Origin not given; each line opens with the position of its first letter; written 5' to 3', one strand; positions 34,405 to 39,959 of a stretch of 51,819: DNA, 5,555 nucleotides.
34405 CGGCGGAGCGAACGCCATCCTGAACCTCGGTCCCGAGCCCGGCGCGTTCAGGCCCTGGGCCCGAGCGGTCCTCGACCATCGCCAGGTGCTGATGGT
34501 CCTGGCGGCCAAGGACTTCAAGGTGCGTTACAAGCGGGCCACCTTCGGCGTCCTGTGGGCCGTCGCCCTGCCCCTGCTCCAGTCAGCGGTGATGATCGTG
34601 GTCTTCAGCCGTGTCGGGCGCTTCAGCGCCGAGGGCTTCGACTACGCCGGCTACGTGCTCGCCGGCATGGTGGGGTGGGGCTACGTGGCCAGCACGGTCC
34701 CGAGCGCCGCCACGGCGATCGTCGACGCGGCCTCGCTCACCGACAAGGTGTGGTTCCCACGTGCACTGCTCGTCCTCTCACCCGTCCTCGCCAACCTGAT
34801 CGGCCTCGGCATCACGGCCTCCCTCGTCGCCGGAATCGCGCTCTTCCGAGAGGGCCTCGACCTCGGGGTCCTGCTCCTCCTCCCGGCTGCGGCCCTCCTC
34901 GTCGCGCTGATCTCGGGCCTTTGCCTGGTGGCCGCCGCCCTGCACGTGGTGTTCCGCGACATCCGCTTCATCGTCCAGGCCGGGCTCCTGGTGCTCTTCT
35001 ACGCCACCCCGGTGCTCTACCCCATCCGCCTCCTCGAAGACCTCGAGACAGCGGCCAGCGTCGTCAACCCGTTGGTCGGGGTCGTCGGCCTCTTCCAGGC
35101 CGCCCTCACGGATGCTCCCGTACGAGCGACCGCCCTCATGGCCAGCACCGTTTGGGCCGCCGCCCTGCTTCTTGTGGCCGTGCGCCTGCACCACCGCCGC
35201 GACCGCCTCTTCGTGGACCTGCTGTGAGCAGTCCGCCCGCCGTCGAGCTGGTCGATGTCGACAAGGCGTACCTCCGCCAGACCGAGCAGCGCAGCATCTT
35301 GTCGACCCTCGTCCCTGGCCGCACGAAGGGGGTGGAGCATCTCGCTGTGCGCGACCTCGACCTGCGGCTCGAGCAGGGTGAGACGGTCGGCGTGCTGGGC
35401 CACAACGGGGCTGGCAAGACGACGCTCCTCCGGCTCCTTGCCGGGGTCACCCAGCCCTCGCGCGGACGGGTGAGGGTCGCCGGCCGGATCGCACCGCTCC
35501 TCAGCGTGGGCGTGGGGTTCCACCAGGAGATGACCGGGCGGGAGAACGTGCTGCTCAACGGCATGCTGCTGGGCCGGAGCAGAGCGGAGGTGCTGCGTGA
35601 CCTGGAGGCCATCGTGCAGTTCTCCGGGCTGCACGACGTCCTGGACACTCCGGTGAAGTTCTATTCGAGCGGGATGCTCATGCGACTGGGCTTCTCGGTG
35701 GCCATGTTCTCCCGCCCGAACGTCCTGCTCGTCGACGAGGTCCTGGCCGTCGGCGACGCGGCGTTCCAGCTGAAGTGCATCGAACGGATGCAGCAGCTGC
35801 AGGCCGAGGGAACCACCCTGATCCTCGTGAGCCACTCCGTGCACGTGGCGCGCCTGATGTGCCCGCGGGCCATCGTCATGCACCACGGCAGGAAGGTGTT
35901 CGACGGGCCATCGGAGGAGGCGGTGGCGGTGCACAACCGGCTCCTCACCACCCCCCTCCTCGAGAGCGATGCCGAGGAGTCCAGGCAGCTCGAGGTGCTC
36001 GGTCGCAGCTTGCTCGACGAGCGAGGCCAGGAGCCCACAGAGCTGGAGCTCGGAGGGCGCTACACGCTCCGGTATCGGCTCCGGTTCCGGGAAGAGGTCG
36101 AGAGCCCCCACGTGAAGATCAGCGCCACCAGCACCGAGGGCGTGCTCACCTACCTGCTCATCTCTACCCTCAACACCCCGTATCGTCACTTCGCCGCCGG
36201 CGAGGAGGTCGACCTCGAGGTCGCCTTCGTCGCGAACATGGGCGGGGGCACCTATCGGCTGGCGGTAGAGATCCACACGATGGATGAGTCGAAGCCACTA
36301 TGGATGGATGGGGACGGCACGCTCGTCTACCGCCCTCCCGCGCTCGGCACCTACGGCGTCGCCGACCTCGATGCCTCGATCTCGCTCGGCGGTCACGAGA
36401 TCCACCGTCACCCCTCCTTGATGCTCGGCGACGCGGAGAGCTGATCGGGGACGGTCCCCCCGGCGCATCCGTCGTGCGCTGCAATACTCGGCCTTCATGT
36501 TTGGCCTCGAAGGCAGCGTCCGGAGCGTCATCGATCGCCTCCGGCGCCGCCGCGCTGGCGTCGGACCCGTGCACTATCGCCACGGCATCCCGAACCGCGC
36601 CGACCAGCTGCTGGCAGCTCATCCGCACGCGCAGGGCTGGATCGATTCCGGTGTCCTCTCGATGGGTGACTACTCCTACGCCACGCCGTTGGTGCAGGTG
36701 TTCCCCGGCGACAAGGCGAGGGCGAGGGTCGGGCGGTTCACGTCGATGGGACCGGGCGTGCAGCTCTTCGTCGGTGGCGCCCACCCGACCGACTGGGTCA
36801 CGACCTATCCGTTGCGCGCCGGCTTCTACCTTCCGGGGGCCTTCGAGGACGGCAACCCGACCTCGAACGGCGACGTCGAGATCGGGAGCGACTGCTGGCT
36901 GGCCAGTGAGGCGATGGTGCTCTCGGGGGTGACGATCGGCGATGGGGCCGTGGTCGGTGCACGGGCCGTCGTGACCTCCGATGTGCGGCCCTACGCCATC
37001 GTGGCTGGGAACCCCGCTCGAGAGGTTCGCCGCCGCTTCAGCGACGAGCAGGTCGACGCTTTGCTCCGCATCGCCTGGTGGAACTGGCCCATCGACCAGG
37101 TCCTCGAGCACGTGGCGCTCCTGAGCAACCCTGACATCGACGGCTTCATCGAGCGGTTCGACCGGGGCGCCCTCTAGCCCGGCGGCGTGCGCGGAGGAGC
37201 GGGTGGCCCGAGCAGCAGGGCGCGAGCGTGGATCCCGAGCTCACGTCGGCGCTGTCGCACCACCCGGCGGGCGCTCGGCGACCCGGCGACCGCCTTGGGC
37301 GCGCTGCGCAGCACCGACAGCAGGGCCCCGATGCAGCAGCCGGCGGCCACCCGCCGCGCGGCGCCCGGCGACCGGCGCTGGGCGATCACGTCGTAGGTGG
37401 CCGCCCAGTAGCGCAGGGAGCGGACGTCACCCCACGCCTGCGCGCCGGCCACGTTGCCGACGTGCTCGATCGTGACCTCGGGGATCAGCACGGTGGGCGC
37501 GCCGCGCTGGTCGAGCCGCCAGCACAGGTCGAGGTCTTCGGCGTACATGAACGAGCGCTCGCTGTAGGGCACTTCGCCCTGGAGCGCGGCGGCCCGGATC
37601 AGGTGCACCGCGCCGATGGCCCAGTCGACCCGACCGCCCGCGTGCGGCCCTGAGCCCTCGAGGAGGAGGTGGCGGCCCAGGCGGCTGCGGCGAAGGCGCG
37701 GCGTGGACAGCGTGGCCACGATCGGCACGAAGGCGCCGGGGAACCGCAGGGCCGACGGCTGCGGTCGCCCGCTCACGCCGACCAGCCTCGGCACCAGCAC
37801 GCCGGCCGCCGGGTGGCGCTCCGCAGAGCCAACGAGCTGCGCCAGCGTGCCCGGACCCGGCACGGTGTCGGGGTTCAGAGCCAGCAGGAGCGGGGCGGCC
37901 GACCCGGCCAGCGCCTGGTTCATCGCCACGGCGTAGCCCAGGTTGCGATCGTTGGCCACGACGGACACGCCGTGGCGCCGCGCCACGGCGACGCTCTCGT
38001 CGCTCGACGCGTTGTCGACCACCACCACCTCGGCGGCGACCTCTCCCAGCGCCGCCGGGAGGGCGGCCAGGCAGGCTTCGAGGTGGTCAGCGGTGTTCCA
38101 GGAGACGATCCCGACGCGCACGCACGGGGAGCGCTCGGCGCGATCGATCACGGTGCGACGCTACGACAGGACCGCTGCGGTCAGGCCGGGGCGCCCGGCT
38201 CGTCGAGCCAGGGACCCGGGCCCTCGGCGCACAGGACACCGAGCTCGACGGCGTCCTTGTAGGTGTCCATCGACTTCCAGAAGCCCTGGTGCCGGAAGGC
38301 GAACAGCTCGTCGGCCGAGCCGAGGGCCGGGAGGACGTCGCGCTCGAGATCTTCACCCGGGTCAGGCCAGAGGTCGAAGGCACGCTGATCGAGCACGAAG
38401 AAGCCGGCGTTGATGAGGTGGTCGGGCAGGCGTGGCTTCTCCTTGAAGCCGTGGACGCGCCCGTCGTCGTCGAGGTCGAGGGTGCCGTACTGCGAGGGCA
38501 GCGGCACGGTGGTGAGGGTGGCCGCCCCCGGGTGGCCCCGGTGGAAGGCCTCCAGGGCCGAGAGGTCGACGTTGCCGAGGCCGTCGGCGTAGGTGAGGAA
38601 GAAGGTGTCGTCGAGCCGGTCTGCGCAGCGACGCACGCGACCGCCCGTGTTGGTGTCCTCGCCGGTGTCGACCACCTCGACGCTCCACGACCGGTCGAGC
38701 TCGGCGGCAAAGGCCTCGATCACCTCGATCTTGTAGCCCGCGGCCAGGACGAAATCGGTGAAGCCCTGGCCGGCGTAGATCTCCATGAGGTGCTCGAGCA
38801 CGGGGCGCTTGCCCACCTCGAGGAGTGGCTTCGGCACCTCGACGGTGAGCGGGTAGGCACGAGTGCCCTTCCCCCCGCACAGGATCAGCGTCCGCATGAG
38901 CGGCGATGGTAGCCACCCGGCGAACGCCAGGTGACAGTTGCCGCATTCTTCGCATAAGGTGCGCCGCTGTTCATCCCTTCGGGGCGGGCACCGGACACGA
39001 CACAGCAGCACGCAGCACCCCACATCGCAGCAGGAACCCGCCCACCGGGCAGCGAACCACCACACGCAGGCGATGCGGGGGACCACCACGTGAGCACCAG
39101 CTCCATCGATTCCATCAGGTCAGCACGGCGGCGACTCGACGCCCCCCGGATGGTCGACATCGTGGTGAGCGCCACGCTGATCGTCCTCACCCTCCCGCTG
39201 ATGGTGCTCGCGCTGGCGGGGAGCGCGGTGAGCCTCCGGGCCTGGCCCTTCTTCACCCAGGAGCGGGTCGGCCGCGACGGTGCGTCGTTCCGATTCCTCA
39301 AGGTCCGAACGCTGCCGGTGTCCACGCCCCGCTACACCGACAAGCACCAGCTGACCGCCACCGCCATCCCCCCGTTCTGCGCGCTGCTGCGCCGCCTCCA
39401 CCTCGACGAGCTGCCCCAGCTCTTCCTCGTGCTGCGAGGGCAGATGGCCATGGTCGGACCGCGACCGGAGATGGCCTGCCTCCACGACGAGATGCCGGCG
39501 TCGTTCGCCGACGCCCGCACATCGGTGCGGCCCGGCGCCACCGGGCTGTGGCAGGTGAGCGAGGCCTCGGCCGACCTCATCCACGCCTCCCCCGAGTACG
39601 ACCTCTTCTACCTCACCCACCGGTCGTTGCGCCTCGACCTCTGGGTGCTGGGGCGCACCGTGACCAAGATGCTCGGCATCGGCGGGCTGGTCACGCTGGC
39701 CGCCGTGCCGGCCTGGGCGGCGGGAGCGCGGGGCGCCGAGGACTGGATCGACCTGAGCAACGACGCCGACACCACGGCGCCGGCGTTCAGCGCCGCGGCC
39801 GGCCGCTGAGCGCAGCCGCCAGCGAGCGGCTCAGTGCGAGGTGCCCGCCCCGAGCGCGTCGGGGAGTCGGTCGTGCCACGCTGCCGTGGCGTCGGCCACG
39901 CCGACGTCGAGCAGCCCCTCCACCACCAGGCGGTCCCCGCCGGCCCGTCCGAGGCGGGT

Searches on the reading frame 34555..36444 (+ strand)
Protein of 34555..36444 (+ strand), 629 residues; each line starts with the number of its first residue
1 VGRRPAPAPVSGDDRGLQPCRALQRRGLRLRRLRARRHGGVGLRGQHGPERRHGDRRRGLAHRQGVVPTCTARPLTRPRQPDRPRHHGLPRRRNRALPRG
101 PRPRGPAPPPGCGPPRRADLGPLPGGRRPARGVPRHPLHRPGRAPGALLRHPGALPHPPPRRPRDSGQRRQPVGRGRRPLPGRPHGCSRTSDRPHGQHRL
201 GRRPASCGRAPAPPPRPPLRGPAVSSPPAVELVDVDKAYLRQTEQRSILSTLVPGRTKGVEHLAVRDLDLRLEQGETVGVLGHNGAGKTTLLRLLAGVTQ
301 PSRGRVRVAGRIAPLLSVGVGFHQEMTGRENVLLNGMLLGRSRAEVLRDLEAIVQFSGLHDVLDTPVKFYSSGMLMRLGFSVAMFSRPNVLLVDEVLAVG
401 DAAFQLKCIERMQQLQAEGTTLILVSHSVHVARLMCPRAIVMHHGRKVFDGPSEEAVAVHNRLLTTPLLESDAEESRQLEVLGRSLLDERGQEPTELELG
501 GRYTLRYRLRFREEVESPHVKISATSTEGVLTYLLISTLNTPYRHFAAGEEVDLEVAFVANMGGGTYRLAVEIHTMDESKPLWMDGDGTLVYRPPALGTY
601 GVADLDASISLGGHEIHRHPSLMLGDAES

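Call 34: search_protein_families(library=pfam, proteins=[window:34555-36444:+], max_evalue=0.001)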
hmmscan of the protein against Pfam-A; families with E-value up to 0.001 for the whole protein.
window:34555-36444:+ (629 aa): 2 families
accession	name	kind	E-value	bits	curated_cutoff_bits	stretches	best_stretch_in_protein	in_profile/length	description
PF00005.33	ABC_tran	-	1.2e-19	71.7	25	1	266-396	2-135/137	ABC transporter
PF14524.12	Wzt_C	-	1.6e-10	41.5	30.4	1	474-575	5-107/143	Wzt C-terminal domain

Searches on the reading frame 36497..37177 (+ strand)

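Call 34: search_protein_families(library=pfam, proteins=[window:36497-37177:+], max_evalue=0.001)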
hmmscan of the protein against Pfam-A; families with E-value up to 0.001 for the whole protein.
window:36497-37177:+ (226 aa): 2 families
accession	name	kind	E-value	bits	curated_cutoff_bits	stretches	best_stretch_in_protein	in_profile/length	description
PF00132.30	Hexapep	-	1.9e-09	37.3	27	1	126-160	1-35/36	Bacterial transferase hexapeptide (six repeats)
PF14602.12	Hexapep_2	-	0.00015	21.8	27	1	127-160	2-33/34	Hexapeptide repeat of succinyl-transferase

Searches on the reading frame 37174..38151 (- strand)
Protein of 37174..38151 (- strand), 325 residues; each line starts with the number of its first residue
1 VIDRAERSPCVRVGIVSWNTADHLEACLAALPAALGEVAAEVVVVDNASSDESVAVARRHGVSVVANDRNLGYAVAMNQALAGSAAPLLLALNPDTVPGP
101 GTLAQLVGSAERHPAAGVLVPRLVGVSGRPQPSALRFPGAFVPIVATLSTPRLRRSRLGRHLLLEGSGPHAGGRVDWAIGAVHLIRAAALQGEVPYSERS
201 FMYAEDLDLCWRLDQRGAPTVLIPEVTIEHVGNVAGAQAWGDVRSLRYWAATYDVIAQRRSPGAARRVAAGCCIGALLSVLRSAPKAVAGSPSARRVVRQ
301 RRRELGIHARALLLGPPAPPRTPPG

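Call 34: search_protein_families(library=pfam, proteins=[window:37174-38151:-], max_evalue=0.001)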
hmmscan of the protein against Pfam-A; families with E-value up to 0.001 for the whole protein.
window:37174-38151:- (325 aa): 2 families
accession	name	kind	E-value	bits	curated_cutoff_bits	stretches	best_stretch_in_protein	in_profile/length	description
PF00535.33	Glycos_transf_2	-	1.3e-16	61.4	23.3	1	13-135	2-128/168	Glycosyl transferase family 2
PF13641.12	Glyco_tranf_2_3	-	8.9e-12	45.9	27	1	11-231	3-212/230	Glycosyltransferase like family 2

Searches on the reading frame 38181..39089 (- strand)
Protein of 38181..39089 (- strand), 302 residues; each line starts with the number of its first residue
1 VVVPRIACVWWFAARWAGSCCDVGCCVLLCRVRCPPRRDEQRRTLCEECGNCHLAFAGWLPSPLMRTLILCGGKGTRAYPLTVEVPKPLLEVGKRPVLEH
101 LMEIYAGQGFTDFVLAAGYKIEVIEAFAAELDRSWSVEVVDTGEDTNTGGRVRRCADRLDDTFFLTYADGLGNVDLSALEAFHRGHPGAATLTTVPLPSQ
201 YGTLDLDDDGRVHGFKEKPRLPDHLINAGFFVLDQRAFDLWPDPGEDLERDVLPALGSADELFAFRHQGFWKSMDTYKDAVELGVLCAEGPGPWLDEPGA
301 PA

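Call 34: search_protein_families(library=pfam, proteins=[window:38181-39089:-], max_evalue=0.001)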
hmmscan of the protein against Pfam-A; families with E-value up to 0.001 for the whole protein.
window:38181-39089:- (302 aa): 2 families
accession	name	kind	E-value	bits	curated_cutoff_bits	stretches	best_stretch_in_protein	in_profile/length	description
PF00483.29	NTP_transferase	-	7.6e-22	78.5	21.2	1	67-272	2-227/245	Nucleotidyl transferase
PF12804.13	NTP_transf_3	-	3.1e-07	31.2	27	1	68-169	2-95/160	MobA-like NTP transferase domain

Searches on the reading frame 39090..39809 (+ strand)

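Call 34: search_protein_families(library=pfam, proteins=[window:39090-39809:+], max_evalue=0.001)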
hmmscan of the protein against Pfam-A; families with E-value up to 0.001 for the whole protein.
window:39090-39809:+ (239 aa): 1 family
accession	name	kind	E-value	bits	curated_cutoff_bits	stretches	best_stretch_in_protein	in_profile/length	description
PF02397.22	Bac_transf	-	4.7e-43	147.3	27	1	20-195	2-178/179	Bacterial sugar transferase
